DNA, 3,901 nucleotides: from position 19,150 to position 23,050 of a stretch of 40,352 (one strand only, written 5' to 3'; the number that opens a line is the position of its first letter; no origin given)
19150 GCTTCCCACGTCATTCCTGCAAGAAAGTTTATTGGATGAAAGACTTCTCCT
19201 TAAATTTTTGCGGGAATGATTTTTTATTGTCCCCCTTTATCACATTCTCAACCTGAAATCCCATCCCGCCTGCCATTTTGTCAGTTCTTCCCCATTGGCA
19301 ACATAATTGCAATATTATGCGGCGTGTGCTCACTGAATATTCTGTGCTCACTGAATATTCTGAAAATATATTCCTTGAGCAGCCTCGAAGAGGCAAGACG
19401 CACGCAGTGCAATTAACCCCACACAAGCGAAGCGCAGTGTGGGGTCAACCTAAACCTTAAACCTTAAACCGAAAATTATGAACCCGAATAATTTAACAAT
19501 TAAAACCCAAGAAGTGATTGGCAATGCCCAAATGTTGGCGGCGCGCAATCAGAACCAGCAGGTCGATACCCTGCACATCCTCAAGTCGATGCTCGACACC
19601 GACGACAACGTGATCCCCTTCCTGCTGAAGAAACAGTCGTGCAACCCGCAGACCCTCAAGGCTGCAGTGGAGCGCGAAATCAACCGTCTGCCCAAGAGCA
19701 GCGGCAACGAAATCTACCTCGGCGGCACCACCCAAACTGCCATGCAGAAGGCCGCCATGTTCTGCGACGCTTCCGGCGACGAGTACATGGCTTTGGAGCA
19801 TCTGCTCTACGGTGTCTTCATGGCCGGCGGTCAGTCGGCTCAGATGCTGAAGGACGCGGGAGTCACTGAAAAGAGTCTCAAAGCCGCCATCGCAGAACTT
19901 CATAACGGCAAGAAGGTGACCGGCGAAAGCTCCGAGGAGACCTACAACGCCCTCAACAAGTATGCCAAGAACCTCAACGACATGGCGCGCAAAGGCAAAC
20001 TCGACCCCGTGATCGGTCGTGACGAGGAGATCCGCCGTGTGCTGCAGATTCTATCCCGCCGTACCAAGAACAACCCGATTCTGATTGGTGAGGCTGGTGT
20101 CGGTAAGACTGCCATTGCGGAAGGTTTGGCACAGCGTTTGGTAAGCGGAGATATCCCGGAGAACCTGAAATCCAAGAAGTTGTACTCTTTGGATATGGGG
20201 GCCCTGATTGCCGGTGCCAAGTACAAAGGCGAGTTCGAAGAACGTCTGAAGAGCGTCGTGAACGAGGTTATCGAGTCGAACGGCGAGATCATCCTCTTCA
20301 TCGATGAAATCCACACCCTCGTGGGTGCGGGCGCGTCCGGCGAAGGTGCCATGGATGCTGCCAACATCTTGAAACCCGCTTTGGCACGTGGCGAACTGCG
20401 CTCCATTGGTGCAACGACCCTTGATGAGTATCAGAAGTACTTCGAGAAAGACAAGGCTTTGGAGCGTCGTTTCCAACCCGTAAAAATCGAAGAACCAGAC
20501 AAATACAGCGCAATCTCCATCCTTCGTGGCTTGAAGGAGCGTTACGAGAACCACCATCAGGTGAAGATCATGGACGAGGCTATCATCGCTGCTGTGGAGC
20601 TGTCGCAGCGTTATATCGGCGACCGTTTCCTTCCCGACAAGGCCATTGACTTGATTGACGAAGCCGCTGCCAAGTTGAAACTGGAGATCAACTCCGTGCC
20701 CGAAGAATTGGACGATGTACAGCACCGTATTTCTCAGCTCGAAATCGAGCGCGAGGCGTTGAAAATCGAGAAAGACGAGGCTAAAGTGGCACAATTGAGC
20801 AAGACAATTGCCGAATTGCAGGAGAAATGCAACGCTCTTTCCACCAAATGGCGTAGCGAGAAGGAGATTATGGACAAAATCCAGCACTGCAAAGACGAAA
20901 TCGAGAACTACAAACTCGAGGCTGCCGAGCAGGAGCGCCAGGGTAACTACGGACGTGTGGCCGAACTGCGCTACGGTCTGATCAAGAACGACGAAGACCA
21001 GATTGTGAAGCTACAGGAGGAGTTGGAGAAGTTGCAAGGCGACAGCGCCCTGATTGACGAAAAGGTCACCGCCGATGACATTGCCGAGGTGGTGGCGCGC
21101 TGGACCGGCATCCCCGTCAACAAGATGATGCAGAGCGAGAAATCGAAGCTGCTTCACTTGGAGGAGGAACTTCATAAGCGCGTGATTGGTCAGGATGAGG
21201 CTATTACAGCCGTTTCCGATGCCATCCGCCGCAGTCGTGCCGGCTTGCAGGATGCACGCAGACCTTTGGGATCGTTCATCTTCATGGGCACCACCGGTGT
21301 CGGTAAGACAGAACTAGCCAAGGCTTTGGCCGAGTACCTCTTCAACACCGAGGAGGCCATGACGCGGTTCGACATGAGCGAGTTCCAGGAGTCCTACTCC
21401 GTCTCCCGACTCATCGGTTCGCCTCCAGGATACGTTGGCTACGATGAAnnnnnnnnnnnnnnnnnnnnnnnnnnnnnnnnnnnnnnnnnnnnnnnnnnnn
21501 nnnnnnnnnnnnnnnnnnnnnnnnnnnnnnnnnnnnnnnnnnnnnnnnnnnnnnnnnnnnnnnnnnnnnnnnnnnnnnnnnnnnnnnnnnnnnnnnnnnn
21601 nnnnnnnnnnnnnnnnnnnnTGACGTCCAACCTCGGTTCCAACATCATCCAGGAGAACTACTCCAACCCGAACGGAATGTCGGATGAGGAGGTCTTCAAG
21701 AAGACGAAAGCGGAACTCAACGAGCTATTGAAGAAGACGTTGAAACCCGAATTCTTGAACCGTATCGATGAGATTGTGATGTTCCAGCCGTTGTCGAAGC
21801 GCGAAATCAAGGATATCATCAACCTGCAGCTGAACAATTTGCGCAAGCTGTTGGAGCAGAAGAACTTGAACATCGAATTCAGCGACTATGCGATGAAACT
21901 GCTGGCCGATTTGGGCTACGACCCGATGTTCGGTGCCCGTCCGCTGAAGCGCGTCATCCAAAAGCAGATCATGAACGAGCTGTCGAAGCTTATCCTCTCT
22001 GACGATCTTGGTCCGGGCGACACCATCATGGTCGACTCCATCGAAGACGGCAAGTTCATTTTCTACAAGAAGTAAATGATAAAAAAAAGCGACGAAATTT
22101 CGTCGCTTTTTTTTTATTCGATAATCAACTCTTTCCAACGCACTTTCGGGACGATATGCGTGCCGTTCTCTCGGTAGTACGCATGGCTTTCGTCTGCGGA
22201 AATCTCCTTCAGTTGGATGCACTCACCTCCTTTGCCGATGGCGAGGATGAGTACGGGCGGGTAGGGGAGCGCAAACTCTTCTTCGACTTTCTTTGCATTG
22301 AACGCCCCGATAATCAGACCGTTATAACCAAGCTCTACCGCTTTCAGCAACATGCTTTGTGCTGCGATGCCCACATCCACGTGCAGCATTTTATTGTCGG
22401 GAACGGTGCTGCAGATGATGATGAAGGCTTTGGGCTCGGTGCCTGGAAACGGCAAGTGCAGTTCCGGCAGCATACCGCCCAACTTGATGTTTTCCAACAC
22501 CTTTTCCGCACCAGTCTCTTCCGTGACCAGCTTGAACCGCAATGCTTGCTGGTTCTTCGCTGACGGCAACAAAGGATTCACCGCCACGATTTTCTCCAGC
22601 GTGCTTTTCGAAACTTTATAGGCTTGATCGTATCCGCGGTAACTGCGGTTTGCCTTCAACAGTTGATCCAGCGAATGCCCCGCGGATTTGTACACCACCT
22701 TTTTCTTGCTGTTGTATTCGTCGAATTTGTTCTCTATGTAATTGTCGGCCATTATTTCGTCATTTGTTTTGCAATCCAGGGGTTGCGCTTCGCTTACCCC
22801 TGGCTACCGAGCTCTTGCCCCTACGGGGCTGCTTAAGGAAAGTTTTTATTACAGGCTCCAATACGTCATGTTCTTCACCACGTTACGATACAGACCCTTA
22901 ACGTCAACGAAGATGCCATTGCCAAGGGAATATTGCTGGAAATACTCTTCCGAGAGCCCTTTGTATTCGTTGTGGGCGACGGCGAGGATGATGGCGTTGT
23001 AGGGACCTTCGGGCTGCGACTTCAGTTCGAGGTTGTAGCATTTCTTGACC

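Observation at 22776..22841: Copy D keeps the apical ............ but inverts the polarity of its enclosing stem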

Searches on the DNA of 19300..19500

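Call 27: search_rna_families(source=window, start=19300, end=19500, threshold=evalue, max_evalue=10)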
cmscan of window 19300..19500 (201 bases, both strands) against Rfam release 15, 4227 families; matches with E-value up to 10: 3.
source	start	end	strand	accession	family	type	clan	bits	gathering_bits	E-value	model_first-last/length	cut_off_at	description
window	19349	19365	+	RF01177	snR67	Gene; snRNA; snoRNA; CD-box;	CL00053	15.4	55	0.47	67-83/83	no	Small nucleolar RNA snR67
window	19349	19397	+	RF01962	RMST_1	Gene; lncRNA;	-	15.1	40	0.2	1-61/61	no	Rhabdomyosarcoma 2 associated transcript conserved region 1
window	19331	19347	+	RF01177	snR67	Gene; snRNA; snoRNA; CD-box;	CL00053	10.4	55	7.4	67-83/83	no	Small nucleolar RNA snR67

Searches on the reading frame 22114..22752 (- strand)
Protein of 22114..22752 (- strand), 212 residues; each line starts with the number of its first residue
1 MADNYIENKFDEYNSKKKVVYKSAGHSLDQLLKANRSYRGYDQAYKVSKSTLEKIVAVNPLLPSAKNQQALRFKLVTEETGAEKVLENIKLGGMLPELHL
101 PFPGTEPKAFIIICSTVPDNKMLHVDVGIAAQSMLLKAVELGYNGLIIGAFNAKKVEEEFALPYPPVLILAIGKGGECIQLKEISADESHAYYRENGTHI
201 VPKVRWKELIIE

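Call 16: find_encoding_contigs(protein=window:22114-22752:-, flank=3000, max_places=10)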
Protein window:22114-22752:- (212 aa): 8 contigs read that carry it; 6 places shown.
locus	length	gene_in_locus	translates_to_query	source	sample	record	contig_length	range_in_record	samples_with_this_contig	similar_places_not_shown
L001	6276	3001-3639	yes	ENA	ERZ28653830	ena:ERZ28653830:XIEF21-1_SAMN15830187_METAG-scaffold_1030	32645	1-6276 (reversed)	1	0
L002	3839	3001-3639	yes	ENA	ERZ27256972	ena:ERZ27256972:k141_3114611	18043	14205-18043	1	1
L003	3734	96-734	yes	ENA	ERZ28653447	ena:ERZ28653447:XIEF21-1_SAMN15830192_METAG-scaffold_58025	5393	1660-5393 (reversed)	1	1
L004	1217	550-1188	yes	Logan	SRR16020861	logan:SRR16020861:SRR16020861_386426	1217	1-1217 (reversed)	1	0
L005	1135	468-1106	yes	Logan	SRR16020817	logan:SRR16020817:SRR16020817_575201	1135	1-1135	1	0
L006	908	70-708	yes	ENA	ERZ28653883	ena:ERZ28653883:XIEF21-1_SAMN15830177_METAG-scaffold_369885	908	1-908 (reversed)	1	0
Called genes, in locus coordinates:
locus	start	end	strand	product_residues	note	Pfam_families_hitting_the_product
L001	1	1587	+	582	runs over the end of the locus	PF16314:DUF4954 (weak), PF25084:LbH_EIF2B (faint), PF25087:GMPPB_C (faint), PF16314:DUF4954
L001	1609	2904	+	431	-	PF03721:UDPG_MGDP_dh_N, PF00984:UDPG_MGDP_dh, PF03720:UDPG_MGDP_dh_C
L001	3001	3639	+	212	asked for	PF14512:TM1586_NiRdase (faint), PF00881:Nitroreductase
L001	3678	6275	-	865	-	PF02861:Clp_N, PF13191:AAA_16 (weak), PF00004:AAA, PF17871:AAA_lid_9, PF07724:AAA_2, PF00004:AAA, PF07728:AAA_5, PF10431:ClpB_D2-small, +8 more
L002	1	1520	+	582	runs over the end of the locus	PF16314:DUF4954 (weak), PF25084:LbH_EIF2B (faint), PF25087:GMPPB_C (faint), PF16314:DUF4954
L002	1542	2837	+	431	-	PF03721:UDPG_MGDP_dh_N, PF00984:UDPG_MGDP_dh, PF03720:UDPG_MGDP_dh_C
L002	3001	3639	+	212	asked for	PF14512:TM1586_NiRdase (faint), PF00881:Nitroreductase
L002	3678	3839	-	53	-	?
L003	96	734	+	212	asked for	PF14512:TM1586_NiRdase (faint), PF00881:Nitroreductase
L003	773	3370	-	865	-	PF02861:Clp_N, PF13191:AAA_16 (weak), PF00004:AAA, PF17871:AAA_lid_9, PF07724:AAA_2, PF00004:AAA, PF07728:AAA_5, PF10431:ClpB_D2-small, +8 more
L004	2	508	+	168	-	?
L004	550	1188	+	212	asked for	PF14512:TM1586_NiRdase (faint), PF00881:Nitroreductase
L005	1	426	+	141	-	?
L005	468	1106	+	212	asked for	PF14512:TM1586_NiRdase (faint), PF00881:Nitroreductase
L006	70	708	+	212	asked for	PF14512:TM1586_NiRdase (faint), PF00881:Nitroreductase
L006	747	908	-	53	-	?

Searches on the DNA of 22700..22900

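Call 26: search_rna_families(source=window, start=22700, end=22900, threshold=evalue, max_evalue=10)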
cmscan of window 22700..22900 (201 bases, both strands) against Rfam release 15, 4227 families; matches with E-value up to 10: 0.
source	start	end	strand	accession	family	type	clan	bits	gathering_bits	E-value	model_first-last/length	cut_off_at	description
